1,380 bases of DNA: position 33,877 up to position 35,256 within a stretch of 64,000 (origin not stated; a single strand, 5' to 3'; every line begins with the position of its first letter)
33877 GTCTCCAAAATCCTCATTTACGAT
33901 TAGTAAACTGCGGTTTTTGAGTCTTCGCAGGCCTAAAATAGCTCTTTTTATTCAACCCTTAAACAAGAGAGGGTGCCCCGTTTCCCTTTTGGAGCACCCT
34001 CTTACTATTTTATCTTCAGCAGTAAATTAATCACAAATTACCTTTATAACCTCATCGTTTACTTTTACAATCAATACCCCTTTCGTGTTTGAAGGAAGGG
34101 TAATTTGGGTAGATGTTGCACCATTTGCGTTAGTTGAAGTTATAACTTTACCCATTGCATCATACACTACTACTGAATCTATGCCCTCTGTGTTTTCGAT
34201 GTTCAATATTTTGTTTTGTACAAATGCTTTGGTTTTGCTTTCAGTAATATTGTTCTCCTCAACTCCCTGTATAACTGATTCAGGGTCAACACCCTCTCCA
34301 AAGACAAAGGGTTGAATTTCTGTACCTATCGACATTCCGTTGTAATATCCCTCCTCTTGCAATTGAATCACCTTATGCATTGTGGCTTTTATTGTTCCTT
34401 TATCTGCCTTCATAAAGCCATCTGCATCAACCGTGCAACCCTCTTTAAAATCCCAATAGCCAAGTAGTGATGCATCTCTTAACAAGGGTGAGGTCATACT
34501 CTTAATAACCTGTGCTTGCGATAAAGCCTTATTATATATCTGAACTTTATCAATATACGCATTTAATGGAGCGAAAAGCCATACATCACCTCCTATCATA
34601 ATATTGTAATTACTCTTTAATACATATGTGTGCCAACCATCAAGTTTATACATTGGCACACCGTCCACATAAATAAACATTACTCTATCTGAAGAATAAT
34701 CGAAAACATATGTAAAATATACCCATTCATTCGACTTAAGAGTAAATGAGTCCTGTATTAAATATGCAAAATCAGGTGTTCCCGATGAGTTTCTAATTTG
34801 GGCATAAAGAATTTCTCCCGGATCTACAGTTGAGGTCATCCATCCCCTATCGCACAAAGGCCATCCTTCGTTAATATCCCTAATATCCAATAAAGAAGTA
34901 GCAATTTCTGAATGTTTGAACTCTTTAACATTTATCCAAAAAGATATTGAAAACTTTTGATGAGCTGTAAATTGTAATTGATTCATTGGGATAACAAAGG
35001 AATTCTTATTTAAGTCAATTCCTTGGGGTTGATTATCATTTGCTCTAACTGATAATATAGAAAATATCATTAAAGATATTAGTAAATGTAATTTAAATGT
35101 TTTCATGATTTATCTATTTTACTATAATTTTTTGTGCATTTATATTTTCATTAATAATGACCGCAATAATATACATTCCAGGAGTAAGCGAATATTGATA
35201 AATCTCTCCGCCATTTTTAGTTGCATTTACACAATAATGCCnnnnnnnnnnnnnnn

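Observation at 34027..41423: Co-oriented array of five T9SS cargo genes built from shared 5' and 3' cassettes around divergent cores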

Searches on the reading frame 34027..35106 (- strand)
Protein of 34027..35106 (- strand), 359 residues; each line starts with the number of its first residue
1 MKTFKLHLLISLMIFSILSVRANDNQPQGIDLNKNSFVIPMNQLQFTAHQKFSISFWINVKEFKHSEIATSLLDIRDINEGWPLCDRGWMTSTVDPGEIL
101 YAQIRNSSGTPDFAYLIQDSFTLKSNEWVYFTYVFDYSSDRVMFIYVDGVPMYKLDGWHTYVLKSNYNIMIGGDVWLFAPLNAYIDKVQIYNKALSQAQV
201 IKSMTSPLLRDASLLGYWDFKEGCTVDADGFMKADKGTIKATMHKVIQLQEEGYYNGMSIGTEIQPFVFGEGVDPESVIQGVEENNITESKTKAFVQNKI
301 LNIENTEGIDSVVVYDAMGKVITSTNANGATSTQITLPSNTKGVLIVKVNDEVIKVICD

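Call 3: search_protein_families(library=pfam, proteins=[window:34027-35106:-], max_evalue=1)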
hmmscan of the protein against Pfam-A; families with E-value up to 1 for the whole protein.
window:34027-35106:- (359 aa): 6 families
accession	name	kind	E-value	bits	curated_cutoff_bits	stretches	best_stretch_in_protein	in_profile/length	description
PF13385.13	Laminin_G_3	-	1.2e-18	68.1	27.6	1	43-200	11-150/151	Concanavalin A-like lectin/glucanases superfamily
PF07953.20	Toxin_R_bind_N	-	5.1e-07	30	23.8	1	39-195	43-191/191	Clostridium neurotoxin, N-terminal receptor binding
PF18962.6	Por_Secre_tail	-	0.00011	22.9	27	1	298-353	7-66/75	Secretion system C-terminal sorting domain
PF19910.5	DUF6383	-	0.1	13.2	23.7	1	283-357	3-73/74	Domain of unknown function (DUF6383)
PF20536.3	DUF6751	-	0.1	13.1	27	1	190-252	9-67/113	Family of unknown function (DUF6751)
PF17203.10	sCache_3_2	-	0.16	12.4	28.4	1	288-330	32-73/140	Single cache domain 3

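Call 4: search_protein_families(library=ncbifam, proteins=[window:34027-35106:-], max_evalue=1)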
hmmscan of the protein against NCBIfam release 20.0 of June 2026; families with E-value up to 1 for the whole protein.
window:34027-35106:- (359 aa): 2 families
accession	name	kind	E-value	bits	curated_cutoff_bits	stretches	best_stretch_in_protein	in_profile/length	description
NF033708.1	T9SS_Cterm_ChiA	domain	1.1e-07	31.7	40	1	309-352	1-44/55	T9SS sorting signal type C domain-containing protein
TIGR04183.1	Por_Secre_tail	domain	8.2e-06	25.7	23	1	299-352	11-61/72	T9SS type A sorting domain-containing protein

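Call 7: find_encoding_contigs(protein=window:34027-35106:-, flank=10000, max_places=10)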
Protein window:34027-35106:- (359 aa): 5 contigs read that carry it; 1 place shown.
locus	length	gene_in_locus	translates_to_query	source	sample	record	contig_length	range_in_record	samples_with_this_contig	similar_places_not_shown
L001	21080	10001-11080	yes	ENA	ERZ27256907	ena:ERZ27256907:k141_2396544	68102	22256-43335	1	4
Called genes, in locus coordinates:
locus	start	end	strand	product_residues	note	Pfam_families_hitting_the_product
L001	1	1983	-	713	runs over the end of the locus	PF00999:Na_H_Exchanger, PF00582:Usp (weak)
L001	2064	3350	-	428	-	PF00438:S-AdoMet_synt_N, PF02772:S-AdoMet_synt_M, PF02773:S-AdoMet_synt_C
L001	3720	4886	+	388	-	PF07494:Reg_prop (faint), PF18962:Por_Secre_tail (weak)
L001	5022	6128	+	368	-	PF13385:Laminin_G_3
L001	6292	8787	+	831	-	PF24738:DUF7689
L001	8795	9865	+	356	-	PF13385:Laminin_G_3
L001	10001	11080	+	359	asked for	PF07953:Toxin_R_bind_N (weak), PF13385:Laminin_G_3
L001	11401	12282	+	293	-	PF18075:FtsX_ECD, PF02687:FtsX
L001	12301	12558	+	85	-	PF11297:DUF3098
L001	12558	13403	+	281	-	PF02673:BacA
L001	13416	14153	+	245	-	PF01509:TruB_N, PF16198:TruB_C_2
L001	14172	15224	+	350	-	PF02547:Queuosine_synth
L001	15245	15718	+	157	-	PF01288:HPPK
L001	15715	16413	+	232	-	PF09721:Exosortase_EpsH (weak)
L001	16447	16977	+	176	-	PF13238:AAA_18, PF01202:SKI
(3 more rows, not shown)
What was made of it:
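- The same gene neighbourhood is seen on 5 contigs (call 7).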

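Call 8: find_homologous_proteins(query=window:34027-35106:-, max_evalue=0.001)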
Query window:34027-35106:- (359 aa): 114 proteins with E <= 0.001 among 1878 candidates.
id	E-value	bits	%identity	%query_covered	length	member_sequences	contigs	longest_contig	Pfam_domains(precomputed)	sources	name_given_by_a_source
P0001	1.2e-238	809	99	100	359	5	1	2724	PF07953.21,PF13385.14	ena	-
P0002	6.0e-135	468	63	100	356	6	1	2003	PF13385.14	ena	-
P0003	1.8e-132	460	61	100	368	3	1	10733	PF13385.14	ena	-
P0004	6.6e-123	428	60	94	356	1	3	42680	PF13385.14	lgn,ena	-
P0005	6.9e-122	425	58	99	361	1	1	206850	PF13385.14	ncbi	-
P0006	2.1e-121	423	56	100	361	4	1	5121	PF13385.14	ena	-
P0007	3.0e-119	416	56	100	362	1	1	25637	PF13385.14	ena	-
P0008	6.6e-118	412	56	100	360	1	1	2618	PF13385.14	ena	-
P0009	2.4e-115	403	56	98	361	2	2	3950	PF13385.14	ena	-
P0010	1.4e-112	394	53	96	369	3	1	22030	PF13385.14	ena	-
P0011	3.6e-109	383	56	95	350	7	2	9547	PF13385.14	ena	-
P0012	1.6e-108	381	51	100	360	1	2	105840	PF13385.14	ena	-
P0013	1.7e-108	381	52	100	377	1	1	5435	PF13385.14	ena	-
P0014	2.2e-108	380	51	100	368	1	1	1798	PF13385.14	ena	-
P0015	1.4e-107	378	53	96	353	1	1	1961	PF13385.14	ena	-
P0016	1.9e-106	374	52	100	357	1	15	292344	PF13385.14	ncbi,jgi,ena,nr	ncbi:MAG: LamG domain-containing protein [Bacteroidales bacterium]|nr:LamG domain-containing protein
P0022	2.5e-104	367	51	100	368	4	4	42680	PF13385.14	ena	-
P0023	2.7e-104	367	52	95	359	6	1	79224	PF13385.14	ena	-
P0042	9.1e-93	329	47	100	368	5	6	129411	PF13385.14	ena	-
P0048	9.4e-91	322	46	99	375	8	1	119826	PF13385.14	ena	-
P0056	6.4e-85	303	46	99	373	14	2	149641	PF13385.14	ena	-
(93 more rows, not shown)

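Call 9: find_encoding_contigs(protein=P0016, flank=10000, max_places=3)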
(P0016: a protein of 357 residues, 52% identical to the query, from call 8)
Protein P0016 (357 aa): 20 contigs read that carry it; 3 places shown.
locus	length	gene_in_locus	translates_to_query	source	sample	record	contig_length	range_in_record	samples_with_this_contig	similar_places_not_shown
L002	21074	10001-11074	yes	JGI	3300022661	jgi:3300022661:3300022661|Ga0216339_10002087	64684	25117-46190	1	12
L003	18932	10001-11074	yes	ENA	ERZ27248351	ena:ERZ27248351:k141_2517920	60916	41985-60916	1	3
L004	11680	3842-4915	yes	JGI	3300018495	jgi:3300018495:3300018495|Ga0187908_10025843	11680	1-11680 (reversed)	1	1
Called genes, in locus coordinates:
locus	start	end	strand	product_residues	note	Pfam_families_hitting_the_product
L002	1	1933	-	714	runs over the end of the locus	PF00999:Na_H_Exchanger, PF00582:Usp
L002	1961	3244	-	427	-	PF00438:S-AdoMet_synt_N, PF02772:S-AdoMet_synt_M, PF02773:S-AdoMet_synt_C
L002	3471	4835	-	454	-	PF01266:DAO (faint), PF07992:Pyr_redox_2, PF13450:NAD_binding_8 (weak), PF00070:Pyr_redox (weak), PF22366:NDH2_C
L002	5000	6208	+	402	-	PF07494:Reg_prop (faint)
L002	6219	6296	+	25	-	-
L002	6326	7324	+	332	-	-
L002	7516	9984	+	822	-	PF24738:DUF7689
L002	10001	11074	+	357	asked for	PF13385:Laminin_G_3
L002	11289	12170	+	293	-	PF18075:FtsX_ECD, PF02687:FtsX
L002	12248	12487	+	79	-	PF11297:DUF3098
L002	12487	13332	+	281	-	PF02673:BacA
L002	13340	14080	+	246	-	PF01509:TruB_N, PF16198:TruB_C_2 (weak)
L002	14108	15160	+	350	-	PF02547:Queuosine_synth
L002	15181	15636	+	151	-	PF01288:HPPK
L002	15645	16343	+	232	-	PF09721:Exosortase_EpsH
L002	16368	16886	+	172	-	PF13238:AAA_18, PF01202:SKI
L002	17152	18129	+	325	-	-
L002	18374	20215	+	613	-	PF01558:POR, PF01855:POR_N, PF17147:PFOR_II (weak)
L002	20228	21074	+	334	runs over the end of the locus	PF02775:TPP_enzyme_C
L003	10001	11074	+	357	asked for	PF13385:Laminin_G_3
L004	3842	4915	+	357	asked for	PF13385:Laminin_G_3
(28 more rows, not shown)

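Call 10: find_encoding_contigs(protein=P0005, flank=10000, max_places=2)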
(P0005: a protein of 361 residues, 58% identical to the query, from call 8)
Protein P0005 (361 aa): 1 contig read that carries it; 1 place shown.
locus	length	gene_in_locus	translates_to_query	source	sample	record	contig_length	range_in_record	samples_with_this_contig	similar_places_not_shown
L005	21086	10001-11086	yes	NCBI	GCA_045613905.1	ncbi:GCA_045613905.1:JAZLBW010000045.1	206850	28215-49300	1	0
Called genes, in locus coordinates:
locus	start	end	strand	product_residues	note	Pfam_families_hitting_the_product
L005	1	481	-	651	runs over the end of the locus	PF02518:HATPase_c, PF00204:DNA_gyraseB, PF01751:Toprim, PF00986:DNA_gyraseB_C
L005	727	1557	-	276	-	-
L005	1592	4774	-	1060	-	-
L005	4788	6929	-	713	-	PF00999:Na_H_Exchanger, PF00582:Usp (weak)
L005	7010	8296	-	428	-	PF00438:S-AdoMet_synt_N, PF02772:S-AdoMet_synt_M, PF02773:S-AdoMet_synt_C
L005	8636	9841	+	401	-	PF07494:Reg_prop (faint), PF18962:Por_Secre_tail (weak)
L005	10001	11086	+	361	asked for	PF13385:Laminin_G_3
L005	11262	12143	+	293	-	PF18075:FtsX_ECD, PF02687:FtsX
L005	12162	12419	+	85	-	PF11297:DUF3098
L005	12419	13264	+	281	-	PF02673:BacA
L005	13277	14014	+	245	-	PF01509:TruB_N, PF16198:TruB_C_2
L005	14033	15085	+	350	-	PF02547:Queuosine_synth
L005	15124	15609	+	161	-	PF01288:HPPK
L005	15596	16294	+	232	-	PF09721:Exosortase_EpsH (weak)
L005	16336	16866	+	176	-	PF13238:AAA_18, PF01202:SKI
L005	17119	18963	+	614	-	PF01558:POR, PF01855:POR_N, PF17147:PFOR_II (weak)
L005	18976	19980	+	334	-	PF02775:TPP_enzyme_C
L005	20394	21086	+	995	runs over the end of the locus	PF00072:Response_reg (faint), PF01326:PPDK_N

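Call 11: find_encoding_contigs(protein=P0012, flank=10000, max_places=2)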
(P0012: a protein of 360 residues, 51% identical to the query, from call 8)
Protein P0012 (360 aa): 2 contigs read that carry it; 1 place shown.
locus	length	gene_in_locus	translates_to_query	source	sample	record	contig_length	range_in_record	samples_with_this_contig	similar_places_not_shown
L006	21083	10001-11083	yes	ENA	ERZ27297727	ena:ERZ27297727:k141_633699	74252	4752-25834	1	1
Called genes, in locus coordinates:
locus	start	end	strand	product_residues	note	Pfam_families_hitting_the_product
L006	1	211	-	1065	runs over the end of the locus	PF02837:Glyco_hydro_2_N, PF22666:Glyco_hydro_2_N2 (weak), PF00703:Glyco_hydro_2, PF02836:Glyco_hydro_2_C, PF16353:LacZ_4, PF02929:Bgal_small_N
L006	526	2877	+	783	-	PF02838:Glyco_hydro_20b, PF00728:Glyco_hydro_20, PF13290:CHB_HEX_C_1, PF13287:Fn3_assoc, PF00754:F5_F8_type_C, PF22633:F5_F8_type_C_2 (weak)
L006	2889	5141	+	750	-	PF02838:Glyco_hydro_20b, PF00728:Glyco_hydro_20, PF13290:CHB_HEX_C_1, PF13287:Fn3_assoc, PF00754:F5_F8_type_C (weak)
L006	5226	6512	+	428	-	PF07690:MFS_1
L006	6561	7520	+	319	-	PF04041:Glyco_hydro_130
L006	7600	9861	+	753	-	PF17678:Glyco_hydro_92N, PF07971:Glyco_hydro_92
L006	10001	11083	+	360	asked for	PF13385:Laminin_G_3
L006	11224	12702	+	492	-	PF00587:tRNA-synt_2b, PF03129:HGTP_anticodon, PF09180:ProRS-C_1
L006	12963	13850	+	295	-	PF01551:Peptidase_M23, PF01476:LysM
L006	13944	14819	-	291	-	PF01048:PNP_UDP_1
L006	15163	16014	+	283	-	PF02498:Bro-N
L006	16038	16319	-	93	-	-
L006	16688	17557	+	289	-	-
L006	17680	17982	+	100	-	-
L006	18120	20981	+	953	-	PF13306:LRR_5, PF13855:LRR_8 (faint), PF23952:LRR_EndoS (faint), PF13306:LRR_5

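Call 13: find_related_loci(query=window:34027-35106:-, collection=genome_contigs, flank=10000)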
Query window:34027-35106:- (359 aa) in genome_contigs; peptide patterns used: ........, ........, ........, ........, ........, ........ (x = any residue, [..] = any of these).
38 stretches matched a pattern; 2 encode a relative of the query (tblastn E <= 1e-3); 2 distinct loci.
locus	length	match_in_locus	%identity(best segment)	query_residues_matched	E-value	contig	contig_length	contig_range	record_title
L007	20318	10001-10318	64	254-359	4e-40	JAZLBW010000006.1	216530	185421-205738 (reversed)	MAG: Candidatus Caccoplasma sp. isolate T1900045056_TC20190049.MAGScoT_cleanbin_000001 SGB_4556_k141_315903, whole genom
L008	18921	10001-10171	29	269-327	1e-4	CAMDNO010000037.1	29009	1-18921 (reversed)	MAG: Porphyromonas cangingivalis isolate MiH-14oct19-69 genome assembly, contig: MiH-14oct19-C2988, whole genome shotgun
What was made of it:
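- On T9SS cargo: The one allowed genome_contigs scan was already used (call 13).
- Tried and rejected: The genome_contigs scan with E found only 2 loci, because the peptide patterns came from E's unique core (call 13).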

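Call 25: find_encoding_contigs(protein=P0022, flank=10000, max_places=2)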
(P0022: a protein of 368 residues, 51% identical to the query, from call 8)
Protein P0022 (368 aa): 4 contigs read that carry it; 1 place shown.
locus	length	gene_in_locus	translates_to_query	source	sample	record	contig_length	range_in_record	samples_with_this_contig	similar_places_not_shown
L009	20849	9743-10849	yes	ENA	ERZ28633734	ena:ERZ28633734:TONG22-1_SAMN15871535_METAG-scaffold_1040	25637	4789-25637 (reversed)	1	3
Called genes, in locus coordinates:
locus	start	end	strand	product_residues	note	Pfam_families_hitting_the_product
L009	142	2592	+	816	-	PF24738:DUF7689 (weak)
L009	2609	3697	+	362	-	PF13385:Laminin_G_3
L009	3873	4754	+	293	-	PF18075:FtsX_ECD, PF02687:FtsX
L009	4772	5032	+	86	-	PF11297:DUF3098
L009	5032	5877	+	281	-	PF02673:BacA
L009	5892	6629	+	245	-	PF01509:TruB_N, PF16198:TruB_C_2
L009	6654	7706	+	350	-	PF02547:Queuosine_synth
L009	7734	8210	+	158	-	PF01288:HPPK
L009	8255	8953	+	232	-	PF09721:Exosortase_EpsH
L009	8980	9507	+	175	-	PF13238:AAA_18, PF01202:SKI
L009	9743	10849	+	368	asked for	PF13385:Laminin_G_3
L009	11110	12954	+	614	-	PF01558:POR, PF01855:POR_N, PF17147:PFOR_II (weak)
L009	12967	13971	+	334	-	PF02775:TPP_enzyme_C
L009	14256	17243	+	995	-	PF00072:Response_reg (faint), PF01326:PPDK_N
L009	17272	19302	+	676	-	-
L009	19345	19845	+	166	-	PF01613:Flavin_Reduct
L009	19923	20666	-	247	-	PF01209:Ubie_methyltran, PF00891:Methyltransf_2 (weak), PF13489:Methyltransf_23, PF13847:Methyltransf_31, PF08241:Methyltransf_11, PF08242:Methyltransf_12, PF13649:Methyltransf_25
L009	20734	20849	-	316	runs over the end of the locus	PF01259:SAICAR_synt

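Call 26: find_encoding_contigs(protein=P0056, flank=10000, max_places=2)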
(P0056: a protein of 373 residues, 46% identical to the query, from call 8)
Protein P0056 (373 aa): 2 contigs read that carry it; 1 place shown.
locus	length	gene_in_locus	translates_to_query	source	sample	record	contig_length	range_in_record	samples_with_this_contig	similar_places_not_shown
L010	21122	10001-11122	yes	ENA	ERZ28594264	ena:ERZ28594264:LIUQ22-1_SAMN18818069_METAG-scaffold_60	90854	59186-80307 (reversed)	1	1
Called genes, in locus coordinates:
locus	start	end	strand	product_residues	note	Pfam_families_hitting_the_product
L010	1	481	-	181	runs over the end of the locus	-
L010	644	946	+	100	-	-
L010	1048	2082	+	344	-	PF02661:Fic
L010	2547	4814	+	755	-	PF17678:Glyco_hydro_92N, PF07971:Glyco_hydro_92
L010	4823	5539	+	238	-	PF14508:GH97_N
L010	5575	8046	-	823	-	PF08245:Mur_ligase_M, PF01168:Ala_racemase_N, PF00842:Ala_racemase_C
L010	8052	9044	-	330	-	PF08885:GSCFA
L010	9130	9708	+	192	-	-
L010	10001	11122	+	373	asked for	PF13385:Laminin_G_3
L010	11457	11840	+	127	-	PF00164:Ribosom_S12_S23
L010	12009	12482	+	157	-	PF00177:Ribosomal_S7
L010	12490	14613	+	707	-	PF00009:GTP_EFTU, PF03144:GTP_EFTU_D2, PF22042:EF-G_D2, PF14492:EFG_III, PF16658:RF3_C, PF03764:EFG_IV, PF00679:EFG_C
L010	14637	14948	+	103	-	PF00338:Ribosomal_S10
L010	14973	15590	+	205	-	PF00297:Ribosomal_L3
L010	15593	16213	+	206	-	PF00573:Ribosomal_L4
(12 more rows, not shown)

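Call 27: find_encoding_contigs(protein=P0042, flank=10000, max_places=2)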
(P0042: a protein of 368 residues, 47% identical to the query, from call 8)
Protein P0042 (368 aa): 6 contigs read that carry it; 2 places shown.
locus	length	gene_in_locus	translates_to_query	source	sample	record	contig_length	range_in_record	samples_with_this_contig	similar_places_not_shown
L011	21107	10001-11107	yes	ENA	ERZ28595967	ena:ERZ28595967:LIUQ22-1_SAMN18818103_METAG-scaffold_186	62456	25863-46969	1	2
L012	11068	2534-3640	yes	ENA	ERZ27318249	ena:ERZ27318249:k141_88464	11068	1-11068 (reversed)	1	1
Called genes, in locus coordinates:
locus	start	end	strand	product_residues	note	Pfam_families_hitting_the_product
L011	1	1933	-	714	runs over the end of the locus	PF00999:Na_H_Exchanger, PF00582:Usp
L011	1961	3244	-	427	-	PF00438:S-AdoMet_synt_N, PF02772:S-AdoMet_synt_M, PF02773:S-AdoMet_synt_C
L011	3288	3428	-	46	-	-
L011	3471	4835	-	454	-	PF01266:DAO (faint), PF07992:Pyr_redox_2, PF13450:NAD_binding_8 (weak), PF00070:Pyr_redox (weak), PF22366:NDH2_C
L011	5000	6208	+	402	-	PF07494:Reg_prop (faint)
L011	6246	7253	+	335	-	-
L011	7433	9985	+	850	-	PF24738:DUF7689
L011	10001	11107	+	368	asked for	PF13385:Laminin_G_3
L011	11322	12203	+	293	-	PF18075:FtsX_ECD, PF02687:FtsX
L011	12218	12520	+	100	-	PF11297:DUF3098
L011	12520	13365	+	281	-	PF02673:BacA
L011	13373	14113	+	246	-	PF01509:TruB_N, PF16198:TruB_C_2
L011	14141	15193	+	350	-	PF02547:Queuosine_synth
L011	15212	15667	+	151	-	PF01288:HPPK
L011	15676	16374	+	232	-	PF09721:Exosortase_EpsH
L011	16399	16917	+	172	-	PF13238:AAA_18, PF01202:SKI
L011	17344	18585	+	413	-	PF07494:Reg_prop (faint)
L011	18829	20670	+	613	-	PF01558:POR, PF01855:POR_N, PF17147:PFOR_II (weak)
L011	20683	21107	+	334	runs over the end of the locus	PF02775:TPP_enzyme_C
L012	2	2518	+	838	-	?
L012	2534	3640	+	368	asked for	PF13385:Laminin_G_3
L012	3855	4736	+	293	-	PF18075:FtsX_ECD, PF02687:FtsX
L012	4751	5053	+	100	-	PF11297:DUF3098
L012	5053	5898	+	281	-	PF02673:BacA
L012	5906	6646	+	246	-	PF01509:TruB_N, PF16198:TruB_C_2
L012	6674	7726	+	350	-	PF02547:Queuosine_synth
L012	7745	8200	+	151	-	PF01288:HPPK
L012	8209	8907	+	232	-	PF09721:Exosortase_EpsH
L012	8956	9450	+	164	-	PF01202:SKI, PF13238:AAA_18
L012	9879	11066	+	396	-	?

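Call 39: search_solved_structures(query=A4, max_evalue=1)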
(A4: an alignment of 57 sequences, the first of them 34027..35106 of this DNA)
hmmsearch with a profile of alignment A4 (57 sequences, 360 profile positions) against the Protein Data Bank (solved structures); distinct sequences matched with E-value up to 1: 11.
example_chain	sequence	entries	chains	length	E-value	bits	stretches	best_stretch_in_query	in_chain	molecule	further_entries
9b6m_B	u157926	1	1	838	2.4e-07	33.4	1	42-224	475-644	PG1 heavy chain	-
4c1w_A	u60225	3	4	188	0.0023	20.2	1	102-208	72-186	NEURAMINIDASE | SIALIDASE A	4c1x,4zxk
3flp_A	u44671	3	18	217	0.0081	18.5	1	85-208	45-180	SAP-like pentraxin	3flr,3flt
5hon_A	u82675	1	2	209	0.052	15.8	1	127-208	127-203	Extracellular arabinanase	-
8gl6_D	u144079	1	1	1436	0.084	15.1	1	297-353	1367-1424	RemA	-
1hnf_A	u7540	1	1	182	0.21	13.9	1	263-329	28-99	CD2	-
1qa9_A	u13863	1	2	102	0.23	13.7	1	262-326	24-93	HUMAN CD2 PROTEIN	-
6er2_A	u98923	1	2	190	0.28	13.4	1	143-208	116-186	BNR/Asp-box repeat protein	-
6er4_A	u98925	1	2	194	0.29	13.4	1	143-208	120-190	BNR/Asp-box repeat protein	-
6er3_A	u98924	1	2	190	0.29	13.4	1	143-208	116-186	BNR/Asp-box repeat protein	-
4qvs_A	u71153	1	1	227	0.44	12.8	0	101-208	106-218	S-layer domain-containing protein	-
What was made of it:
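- Closest known: T9SS type-A tail. Same: The family profile weakly hits the RemA tail, 8gl6 (call 39).
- A profile search of solved structures hits the CBM40 lectin domain of a sialidase (call 39). The profile search hits a sialidase CBM40 lectin domain (call 39).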

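Call 47: predict_structure(alignment_id=A4)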
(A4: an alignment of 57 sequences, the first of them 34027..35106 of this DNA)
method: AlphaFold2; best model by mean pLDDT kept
length: 359 residues; sequences in the alignment: 57
mean_pLDDT: 85.3   pTM: 0.71
mean pLDDT of the five models: 85.3, 84.0, 82.0, 80.8, 78.9
residues with pLDDT >= 90: 190; 70-90: 125; 50-70: 25; < 50: 19
segments of 3 or more residues with pLDDT < 50: 14-25, 282-288
pLDDT, mean of each block of 10 residues (from residue 1): 57 41 54 95 92 97 83 94 90 91 86 86 91 92 94 85 91 93 96 96 90 93 88 88 94 88 91 77 45 86 91 87 91 89 86 82
secondary structure, 60 per line:
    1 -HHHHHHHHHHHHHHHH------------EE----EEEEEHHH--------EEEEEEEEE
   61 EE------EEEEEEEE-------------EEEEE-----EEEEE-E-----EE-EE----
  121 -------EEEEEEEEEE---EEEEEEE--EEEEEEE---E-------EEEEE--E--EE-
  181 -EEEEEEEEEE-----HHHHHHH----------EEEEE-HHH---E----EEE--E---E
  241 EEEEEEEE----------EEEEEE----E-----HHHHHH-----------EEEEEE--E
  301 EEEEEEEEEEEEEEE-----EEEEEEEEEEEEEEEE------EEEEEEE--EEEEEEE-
elements in order: H2-17 E36-40 E52-62 E69-76 E90-94 E100-104 E128-137 E141-147 E150-156 E168-172 E182-191 H197-203 E214-218 E231-233 E240-248 E259-264 H275-280 E292-297 E300-315 E321-336 E343-349 E352-358
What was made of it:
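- Checked: The 'constant C-terminal half' is partly the second half of the LamG jelly roll itself (call 47).
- It shows a jelly roll at about residues 30-270, a linker at 282-288 and a tail at 291-359 (call 47).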
